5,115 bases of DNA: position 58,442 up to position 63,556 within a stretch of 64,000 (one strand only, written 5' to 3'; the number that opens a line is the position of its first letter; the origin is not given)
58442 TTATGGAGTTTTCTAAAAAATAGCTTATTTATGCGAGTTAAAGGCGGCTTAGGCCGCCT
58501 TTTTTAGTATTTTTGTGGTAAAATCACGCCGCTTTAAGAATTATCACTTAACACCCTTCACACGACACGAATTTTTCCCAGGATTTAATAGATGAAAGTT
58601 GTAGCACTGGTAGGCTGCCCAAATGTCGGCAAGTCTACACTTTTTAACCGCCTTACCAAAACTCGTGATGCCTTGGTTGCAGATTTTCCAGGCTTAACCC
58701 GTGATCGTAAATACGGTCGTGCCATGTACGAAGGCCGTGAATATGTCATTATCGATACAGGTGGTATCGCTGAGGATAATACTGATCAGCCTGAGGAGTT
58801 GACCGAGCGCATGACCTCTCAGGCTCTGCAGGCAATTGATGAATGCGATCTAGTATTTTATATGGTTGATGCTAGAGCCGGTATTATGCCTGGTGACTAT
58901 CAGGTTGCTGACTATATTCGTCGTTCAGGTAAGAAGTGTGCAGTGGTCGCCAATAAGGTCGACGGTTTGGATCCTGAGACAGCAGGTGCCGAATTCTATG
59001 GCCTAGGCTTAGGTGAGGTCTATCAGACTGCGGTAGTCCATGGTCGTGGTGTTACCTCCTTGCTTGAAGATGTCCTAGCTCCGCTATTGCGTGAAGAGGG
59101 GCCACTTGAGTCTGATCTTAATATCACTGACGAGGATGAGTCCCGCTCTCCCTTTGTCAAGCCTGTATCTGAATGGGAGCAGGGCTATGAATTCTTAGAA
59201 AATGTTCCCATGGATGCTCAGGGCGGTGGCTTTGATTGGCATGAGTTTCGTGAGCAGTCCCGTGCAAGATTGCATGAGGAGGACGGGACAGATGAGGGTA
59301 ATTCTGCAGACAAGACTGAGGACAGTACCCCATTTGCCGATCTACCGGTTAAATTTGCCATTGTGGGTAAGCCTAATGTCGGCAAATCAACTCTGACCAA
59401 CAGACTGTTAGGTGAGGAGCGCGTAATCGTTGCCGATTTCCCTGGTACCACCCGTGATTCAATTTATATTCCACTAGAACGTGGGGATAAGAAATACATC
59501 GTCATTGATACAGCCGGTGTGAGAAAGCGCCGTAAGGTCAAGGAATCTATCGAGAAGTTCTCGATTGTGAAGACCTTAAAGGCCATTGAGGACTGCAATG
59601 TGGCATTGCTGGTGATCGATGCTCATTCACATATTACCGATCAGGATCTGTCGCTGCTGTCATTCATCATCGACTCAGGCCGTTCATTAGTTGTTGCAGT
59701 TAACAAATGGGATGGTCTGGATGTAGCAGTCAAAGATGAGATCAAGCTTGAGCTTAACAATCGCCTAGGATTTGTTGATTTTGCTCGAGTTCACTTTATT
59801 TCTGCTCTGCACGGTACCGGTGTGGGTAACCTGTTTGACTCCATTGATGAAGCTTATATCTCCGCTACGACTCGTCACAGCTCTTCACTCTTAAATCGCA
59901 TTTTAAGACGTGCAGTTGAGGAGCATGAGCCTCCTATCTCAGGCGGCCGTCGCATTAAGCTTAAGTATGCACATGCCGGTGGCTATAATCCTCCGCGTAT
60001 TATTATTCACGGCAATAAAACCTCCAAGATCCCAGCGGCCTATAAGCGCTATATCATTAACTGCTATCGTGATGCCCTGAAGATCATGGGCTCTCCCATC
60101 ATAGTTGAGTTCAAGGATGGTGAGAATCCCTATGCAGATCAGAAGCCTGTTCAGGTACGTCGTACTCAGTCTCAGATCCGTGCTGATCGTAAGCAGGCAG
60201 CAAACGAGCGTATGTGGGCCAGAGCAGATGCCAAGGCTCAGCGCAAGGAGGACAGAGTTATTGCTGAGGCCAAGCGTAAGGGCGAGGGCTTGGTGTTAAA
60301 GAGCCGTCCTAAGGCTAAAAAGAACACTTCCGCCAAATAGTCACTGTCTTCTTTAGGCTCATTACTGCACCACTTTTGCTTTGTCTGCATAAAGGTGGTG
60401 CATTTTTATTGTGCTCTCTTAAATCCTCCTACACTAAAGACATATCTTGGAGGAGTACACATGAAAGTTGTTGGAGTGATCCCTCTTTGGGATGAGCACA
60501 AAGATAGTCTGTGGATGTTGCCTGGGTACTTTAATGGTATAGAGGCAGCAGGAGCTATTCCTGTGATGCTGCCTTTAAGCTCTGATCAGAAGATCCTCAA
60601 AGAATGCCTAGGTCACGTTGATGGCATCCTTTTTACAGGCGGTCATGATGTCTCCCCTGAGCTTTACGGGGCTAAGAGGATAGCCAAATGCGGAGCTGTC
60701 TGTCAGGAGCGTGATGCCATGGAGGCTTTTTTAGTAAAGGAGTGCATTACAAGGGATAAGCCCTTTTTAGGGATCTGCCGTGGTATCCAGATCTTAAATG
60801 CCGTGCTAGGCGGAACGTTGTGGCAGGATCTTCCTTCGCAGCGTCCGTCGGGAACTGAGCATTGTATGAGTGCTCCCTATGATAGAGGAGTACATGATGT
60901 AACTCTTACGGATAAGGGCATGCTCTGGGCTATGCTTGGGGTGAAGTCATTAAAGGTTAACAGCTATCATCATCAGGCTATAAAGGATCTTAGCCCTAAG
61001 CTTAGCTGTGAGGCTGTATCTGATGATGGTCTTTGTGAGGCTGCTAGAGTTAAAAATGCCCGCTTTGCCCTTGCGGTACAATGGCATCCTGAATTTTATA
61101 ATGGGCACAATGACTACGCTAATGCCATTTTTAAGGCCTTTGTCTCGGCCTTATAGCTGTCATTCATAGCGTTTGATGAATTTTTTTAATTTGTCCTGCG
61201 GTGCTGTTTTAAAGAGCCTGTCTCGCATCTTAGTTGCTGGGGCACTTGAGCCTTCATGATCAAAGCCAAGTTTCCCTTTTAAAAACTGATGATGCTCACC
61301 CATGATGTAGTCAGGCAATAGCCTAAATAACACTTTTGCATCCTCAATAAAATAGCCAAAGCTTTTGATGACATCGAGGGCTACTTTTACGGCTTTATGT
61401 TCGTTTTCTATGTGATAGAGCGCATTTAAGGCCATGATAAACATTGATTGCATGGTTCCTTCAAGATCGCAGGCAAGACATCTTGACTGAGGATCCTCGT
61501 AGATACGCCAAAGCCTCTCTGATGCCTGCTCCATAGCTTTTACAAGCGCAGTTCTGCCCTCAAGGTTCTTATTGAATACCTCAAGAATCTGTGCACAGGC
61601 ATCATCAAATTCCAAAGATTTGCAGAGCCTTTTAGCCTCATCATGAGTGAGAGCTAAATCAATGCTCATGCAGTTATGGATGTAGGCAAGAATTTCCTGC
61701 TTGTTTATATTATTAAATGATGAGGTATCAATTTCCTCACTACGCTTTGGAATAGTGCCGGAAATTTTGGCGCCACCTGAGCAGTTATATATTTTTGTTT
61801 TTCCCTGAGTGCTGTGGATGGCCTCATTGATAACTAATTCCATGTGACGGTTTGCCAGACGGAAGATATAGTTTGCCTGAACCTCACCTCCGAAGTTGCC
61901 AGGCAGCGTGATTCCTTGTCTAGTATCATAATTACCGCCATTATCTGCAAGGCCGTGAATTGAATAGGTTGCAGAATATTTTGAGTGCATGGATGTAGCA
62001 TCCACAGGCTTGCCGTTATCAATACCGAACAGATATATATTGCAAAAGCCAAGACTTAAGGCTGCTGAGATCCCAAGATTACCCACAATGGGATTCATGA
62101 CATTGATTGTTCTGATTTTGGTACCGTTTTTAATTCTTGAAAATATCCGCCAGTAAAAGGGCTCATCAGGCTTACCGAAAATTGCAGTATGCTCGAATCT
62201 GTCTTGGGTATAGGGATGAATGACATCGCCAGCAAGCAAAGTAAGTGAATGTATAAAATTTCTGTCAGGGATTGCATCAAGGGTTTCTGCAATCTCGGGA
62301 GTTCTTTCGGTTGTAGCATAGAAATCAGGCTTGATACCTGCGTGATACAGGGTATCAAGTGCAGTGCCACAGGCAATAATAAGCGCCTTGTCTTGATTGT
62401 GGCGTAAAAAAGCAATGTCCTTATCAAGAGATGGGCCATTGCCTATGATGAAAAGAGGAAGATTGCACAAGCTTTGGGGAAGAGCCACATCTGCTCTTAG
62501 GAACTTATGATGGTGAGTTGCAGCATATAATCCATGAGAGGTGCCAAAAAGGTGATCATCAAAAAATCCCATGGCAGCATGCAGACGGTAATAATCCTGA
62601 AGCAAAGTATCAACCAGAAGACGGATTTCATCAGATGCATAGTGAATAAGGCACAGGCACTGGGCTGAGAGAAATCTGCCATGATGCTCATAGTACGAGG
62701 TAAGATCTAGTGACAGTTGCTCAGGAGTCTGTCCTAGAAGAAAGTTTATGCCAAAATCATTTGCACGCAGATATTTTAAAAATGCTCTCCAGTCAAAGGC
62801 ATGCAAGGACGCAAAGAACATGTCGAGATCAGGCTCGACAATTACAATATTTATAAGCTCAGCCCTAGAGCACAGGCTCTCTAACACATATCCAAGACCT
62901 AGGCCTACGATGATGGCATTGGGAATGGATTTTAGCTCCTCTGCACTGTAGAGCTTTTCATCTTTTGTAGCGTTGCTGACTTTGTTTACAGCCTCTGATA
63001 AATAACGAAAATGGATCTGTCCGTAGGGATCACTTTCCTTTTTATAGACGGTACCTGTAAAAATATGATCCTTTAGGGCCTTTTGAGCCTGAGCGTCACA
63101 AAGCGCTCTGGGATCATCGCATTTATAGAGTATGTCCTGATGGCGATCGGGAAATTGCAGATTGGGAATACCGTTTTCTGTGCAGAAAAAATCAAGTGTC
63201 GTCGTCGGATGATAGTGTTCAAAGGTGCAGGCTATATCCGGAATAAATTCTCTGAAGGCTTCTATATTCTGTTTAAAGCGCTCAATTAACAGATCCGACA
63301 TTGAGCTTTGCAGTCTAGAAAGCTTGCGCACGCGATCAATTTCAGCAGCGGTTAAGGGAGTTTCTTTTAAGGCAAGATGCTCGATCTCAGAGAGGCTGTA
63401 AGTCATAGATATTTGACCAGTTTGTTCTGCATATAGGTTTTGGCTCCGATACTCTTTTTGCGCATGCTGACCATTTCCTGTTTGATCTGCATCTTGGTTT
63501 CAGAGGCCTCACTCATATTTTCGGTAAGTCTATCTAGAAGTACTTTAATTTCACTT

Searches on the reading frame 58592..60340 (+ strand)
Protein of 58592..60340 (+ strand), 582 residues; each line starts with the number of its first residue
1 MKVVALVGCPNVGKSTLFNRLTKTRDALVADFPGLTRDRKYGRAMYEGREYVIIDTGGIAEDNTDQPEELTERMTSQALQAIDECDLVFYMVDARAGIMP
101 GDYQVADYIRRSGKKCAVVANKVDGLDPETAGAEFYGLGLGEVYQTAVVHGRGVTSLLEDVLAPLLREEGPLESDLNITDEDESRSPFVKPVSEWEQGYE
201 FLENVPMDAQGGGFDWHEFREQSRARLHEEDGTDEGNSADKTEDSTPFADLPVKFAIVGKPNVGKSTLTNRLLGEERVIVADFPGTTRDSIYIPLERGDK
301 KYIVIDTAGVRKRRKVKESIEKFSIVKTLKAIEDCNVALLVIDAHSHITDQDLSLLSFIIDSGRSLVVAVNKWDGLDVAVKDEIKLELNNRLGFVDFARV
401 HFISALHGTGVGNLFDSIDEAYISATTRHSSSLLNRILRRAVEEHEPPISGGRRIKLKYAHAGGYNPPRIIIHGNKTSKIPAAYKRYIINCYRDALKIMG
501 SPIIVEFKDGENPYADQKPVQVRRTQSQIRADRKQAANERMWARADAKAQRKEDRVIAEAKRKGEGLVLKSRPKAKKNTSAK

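Call 52: search_protein_families(library=pfam, proteins=[window:58592-60340:+], max_evalue=0.001)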
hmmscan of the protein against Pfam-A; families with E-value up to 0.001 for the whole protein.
window:58592-60340:+ (582 aa): 11 families
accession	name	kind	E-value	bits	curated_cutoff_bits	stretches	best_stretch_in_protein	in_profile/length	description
PF01926.29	MMR_HSR1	-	3e-59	198.5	21.9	2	4-122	2-113/113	50S ribosome-binding GTPase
PF02421.24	FeoB_N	-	7.9e-31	107.1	27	2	254-417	2-155/156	Ferrous iron transport protein B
PF14714.11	KH_dom-like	-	1.7e-23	83.1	27.3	1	428-508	1-81/81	KH-domain-like of EngA bacterial GTPase enzymes, C-terminal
PF00009.33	GTP_EFTU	-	5e-20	72.3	26.5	1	254-421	5-185/188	Elongation factor Tu GTP binding domain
PF00350.29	Dynamin_N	-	1.5e-11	45.1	27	0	256-288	2-33/168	Dynamin family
PF04548.22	AIG1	-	1.9e-08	34.3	27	1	257-359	5-107/212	AIG1 family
PF03193.22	RsgA_GTPase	-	1.8e-07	31.6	30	0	256-312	110-170/174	RsgA GTPase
PF13401.12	AAA_22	-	2.1e-06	28.5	27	0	3-28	7-32/130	AAA domain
PF13479.12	AAA_24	-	2.5e-06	27.9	27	0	252-349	2-77/195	AAA domain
PF13238.12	AAA_18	-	1.3e-05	26.1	29.4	0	4-35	1-25/128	AAA domain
PF08477.19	Roc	-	0.00015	22.4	27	0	254-276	1-23/119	Ras of Complex, Roc, domain of DAPkinase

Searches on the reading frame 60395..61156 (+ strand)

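Call 52: search_protein_families(library=pfam, proteins=[window:60395-61156:+], max_evalue=0.001)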
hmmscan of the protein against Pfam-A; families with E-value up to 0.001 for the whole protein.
window:60395-61156:+ (253 aa): 2 families
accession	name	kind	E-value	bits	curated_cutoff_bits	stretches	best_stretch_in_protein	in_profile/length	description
PF07722.19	Peptidase_C26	-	1.4e-61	208.5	20.5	1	39-233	23-219/219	Peptidase C26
PF00117.34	GATase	-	2.3e-14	53.9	22.8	1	112-241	63-180/190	Glutamine amidotransferase class-I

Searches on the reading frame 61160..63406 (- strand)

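Call 52: search_protein_families(library=pfam, proteins=[window:61160-63406:-], max_evalue=0.001)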
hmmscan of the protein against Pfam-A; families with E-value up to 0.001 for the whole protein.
window:61160-63406:- (748 aa): 2 families
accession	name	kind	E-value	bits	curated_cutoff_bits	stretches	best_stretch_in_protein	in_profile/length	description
PF20157.4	Maf_flag10_N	-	1.1e-39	136.7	23.5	1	43-274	1-225/228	Glycosyltransferase Maf N-terminal domain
PF01973.23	MptE-like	-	2.1e-25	89.9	34.6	1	315-465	25-167/171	6-hydroxymethylpterin diphosphokinase MptE-like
